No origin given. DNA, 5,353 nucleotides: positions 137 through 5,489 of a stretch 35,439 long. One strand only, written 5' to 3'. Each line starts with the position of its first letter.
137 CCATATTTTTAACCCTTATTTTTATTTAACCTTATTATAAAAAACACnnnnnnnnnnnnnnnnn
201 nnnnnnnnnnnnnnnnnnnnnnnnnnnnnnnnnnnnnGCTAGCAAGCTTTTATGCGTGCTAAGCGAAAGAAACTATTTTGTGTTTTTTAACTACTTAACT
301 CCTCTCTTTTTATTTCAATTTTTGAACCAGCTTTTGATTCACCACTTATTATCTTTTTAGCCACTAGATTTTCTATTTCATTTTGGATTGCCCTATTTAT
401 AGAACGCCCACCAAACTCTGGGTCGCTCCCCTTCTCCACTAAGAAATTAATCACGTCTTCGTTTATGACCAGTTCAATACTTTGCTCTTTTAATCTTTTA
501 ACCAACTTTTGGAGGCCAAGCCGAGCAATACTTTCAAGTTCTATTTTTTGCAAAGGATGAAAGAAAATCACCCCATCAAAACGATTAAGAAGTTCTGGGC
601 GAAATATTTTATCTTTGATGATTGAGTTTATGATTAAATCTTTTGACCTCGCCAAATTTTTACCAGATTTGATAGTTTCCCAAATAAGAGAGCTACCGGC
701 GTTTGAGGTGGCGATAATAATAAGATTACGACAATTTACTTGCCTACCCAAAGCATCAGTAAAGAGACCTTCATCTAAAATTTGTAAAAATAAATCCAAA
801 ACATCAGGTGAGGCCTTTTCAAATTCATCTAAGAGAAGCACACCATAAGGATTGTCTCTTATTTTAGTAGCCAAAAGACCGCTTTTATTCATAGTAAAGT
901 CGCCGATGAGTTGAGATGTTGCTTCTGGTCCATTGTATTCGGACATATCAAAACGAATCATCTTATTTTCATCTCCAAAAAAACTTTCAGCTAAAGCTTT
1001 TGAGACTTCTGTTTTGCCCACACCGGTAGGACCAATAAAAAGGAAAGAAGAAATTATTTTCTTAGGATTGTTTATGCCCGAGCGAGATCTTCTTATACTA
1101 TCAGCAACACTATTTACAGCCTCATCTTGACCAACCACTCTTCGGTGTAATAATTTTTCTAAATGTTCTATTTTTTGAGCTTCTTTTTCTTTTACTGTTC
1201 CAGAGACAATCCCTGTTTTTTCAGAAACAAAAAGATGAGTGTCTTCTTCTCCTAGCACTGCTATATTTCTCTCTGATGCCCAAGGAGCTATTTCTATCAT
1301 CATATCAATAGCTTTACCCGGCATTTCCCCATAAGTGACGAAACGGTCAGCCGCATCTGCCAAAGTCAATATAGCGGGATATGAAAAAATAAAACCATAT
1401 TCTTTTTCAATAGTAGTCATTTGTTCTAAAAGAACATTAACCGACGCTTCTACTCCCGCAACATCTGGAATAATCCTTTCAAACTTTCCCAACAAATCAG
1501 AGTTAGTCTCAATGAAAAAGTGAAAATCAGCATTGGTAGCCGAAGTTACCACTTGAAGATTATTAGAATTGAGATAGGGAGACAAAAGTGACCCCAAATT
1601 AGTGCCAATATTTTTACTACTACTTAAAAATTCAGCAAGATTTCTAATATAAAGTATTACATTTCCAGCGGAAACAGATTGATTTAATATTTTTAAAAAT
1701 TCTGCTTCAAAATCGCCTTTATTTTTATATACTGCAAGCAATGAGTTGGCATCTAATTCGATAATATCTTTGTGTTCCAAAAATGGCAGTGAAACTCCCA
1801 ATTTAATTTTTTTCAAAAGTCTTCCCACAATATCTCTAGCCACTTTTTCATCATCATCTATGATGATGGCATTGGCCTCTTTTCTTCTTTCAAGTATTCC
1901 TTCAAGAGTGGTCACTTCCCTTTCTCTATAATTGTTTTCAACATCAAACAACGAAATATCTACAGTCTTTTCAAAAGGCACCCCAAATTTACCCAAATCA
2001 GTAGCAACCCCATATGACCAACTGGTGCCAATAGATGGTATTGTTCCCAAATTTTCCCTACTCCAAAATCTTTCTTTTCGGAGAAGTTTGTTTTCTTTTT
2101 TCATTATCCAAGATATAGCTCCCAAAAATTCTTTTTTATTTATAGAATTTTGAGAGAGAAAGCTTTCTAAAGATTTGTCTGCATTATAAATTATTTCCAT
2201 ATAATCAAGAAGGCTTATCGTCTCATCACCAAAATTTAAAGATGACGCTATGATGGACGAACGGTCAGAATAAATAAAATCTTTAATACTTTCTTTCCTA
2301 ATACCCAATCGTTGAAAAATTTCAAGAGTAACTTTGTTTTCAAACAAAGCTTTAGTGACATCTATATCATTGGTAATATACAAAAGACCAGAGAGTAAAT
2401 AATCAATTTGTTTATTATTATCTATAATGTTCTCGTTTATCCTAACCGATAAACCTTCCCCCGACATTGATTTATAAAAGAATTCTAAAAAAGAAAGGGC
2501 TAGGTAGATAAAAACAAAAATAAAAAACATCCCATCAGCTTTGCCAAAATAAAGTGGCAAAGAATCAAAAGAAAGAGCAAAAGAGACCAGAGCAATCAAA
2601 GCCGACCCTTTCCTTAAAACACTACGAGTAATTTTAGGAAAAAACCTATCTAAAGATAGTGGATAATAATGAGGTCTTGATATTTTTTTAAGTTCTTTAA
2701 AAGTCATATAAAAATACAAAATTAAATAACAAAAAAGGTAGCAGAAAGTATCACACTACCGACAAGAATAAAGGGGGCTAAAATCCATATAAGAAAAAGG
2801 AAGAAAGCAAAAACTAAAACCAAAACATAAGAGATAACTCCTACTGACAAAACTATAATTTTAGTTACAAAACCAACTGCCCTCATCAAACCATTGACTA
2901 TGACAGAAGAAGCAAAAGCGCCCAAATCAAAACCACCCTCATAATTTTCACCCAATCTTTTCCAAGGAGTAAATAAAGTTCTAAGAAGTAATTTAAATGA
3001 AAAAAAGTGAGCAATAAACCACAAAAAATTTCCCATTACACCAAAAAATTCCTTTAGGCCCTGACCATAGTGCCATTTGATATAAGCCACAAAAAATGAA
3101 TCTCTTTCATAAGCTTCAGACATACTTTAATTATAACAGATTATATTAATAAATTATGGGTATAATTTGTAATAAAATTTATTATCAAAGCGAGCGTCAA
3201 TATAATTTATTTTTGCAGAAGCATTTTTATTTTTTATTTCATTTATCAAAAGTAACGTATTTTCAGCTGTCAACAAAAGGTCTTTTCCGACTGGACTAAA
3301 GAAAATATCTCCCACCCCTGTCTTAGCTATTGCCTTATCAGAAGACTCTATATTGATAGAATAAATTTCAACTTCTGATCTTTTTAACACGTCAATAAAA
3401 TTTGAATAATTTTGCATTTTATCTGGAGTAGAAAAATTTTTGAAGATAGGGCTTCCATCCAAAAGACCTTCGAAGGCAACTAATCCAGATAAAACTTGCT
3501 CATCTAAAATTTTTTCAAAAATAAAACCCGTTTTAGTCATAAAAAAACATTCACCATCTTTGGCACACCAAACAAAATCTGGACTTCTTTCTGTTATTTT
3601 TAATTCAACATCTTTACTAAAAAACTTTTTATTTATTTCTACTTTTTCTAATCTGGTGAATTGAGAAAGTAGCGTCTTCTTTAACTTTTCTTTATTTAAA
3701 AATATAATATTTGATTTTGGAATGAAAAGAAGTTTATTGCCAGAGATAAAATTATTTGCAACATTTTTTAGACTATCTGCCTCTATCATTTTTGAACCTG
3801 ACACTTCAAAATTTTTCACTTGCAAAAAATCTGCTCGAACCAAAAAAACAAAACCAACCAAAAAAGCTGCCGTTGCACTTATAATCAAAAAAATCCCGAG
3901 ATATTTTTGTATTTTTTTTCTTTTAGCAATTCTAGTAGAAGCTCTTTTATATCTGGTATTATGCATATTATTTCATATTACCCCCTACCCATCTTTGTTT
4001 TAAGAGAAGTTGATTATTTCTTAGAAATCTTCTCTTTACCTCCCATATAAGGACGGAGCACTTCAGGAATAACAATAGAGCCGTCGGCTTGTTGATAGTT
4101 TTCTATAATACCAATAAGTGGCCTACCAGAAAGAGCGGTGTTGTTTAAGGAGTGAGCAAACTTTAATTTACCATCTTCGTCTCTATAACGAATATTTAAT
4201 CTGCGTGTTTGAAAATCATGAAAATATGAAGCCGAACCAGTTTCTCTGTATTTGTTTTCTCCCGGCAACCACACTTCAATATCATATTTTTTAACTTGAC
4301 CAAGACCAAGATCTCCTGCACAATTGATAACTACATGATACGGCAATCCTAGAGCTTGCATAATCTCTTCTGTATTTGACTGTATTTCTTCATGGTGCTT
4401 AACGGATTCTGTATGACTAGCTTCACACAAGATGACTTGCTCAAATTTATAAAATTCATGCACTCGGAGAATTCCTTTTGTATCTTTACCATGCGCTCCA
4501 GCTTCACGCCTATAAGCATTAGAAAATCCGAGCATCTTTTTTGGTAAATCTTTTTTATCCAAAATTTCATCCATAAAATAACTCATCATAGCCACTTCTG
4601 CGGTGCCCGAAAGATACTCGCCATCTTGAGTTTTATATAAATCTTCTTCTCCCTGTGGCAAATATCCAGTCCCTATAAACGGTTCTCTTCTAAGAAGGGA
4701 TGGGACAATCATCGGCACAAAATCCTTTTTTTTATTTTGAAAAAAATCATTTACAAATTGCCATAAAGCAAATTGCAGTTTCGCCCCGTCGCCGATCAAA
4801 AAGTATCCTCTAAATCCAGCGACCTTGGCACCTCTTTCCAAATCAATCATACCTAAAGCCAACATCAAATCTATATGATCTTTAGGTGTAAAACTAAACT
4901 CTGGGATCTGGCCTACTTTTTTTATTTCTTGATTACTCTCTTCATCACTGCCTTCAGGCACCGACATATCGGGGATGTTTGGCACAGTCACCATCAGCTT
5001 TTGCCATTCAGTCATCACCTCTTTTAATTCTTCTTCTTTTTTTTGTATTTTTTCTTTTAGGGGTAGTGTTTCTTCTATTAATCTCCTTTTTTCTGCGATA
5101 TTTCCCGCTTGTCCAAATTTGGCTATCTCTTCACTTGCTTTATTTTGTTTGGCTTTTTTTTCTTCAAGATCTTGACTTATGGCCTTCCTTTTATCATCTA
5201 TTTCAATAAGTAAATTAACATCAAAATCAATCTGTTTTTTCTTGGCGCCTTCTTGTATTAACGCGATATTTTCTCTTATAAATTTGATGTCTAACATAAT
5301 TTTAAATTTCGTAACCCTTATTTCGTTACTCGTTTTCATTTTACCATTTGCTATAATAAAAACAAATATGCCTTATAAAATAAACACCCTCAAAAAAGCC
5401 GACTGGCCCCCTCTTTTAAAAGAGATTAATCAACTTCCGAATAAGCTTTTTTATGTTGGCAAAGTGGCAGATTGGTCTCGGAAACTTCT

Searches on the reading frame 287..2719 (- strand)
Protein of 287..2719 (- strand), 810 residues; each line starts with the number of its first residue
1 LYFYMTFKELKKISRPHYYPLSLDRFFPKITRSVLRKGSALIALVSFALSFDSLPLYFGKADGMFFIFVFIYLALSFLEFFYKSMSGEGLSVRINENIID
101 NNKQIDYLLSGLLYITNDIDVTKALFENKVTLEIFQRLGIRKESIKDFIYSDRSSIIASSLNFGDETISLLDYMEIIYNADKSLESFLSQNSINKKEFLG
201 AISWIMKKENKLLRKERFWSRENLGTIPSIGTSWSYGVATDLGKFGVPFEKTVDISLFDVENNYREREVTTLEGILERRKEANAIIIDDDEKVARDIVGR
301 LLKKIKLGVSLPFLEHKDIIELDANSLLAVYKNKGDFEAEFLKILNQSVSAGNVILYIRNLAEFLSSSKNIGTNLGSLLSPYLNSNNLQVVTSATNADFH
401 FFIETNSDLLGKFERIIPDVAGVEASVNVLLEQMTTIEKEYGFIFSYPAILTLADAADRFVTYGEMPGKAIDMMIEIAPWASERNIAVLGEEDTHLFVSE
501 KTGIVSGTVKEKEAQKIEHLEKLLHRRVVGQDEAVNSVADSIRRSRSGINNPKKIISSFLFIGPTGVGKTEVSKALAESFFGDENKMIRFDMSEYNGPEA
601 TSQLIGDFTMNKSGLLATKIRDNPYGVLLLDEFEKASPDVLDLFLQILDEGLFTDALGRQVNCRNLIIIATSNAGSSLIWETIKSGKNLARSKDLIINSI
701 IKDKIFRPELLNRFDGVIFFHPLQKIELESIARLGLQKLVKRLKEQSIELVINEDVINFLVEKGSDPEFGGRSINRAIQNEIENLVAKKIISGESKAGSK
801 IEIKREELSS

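Call 20: search_protein_families(library=pfam, proteins=[window:287-2719:-], max_evalue=0.001)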
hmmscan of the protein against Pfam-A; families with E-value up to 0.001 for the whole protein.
window:287-2719:- (810 aa): 5 families
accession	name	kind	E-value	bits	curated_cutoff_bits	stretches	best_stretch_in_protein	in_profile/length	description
PF07724.20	AAA_2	-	6.3e-42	143.9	27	1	556-715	3-164/166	AAA domain (Cdc48 subfamily)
PF10431.15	ClpB_D2-small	-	2.2e-21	76.1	21.9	1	723-803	1-81/81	C-terminal, D2-small domain, of ClpB protein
PF00004.35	AAA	-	6.1e-10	40.1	21.2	1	560-678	2-114/131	ATPase family associated with various cellular activities (AAA)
PF07728.20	AAA_5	-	1.3e-09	38.6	22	1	559-675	2-124/139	AAA domain (dynein-related subfamily)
PF00158.32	Sigma54_activat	-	7.2e-06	26.2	20.2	1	544-673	10-142/168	Sigma-54 interaction domain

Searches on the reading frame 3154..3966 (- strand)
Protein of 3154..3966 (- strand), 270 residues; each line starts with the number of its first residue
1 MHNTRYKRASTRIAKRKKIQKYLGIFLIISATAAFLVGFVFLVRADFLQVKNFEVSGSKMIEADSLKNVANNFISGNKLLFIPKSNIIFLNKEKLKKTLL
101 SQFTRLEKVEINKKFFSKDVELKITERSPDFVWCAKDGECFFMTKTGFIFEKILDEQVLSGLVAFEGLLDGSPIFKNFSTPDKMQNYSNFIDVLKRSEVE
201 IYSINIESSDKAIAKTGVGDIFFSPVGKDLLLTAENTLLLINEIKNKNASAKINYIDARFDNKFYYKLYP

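Call 20: search_protein_families(library=pfam, proteins=[window:3154-3966:-], max_evalue=0.001)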
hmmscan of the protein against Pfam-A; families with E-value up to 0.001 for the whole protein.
window:3154-3966:- (270 aa): 1 family
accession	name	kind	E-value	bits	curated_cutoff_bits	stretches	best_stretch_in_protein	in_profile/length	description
PF08478.15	POTRA_1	-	0.00011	22.8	23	0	50-127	3-69/69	POTRA domain, FtsQ-type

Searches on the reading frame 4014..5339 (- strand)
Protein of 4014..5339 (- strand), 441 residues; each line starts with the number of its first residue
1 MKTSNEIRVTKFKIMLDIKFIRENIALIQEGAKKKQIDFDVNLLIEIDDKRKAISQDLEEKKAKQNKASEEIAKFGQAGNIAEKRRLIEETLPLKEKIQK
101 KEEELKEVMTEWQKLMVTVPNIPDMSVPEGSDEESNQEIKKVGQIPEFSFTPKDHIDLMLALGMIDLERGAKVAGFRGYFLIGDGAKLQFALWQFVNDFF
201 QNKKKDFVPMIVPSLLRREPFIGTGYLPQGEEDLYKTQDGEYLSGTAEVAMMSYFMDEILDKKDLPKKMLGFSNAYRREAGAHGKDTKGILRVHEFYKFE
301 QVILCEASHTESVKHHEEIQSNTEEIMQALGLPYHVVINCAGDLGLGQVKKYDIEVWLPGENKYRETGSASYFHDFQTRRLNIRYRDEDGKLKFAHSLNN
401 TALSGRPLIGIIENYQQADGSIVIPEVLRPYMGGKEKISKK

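Call 20: search_protein_families(library=pfam, proteins=[window:4014-5339:-], max_evalue=0.001)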
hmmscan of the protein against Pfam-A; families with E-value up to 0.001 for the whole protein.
window:4014-5339:- (441 aa): 2 families
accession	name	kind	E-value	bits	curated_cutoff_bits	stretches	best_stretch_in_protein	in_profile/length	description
PF00587.30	tRNA-synt_2b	-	1.6e-32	113.4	29.3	1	241-415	11-179/179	tRNA synthetase class II core domain (G, H, P, S and T)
PF02403.27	Seryl_tRNA_N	-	1.2e-21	77.4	28.2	1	15-123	1-108/108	Seryl-tRNA synthetase N-terminal domain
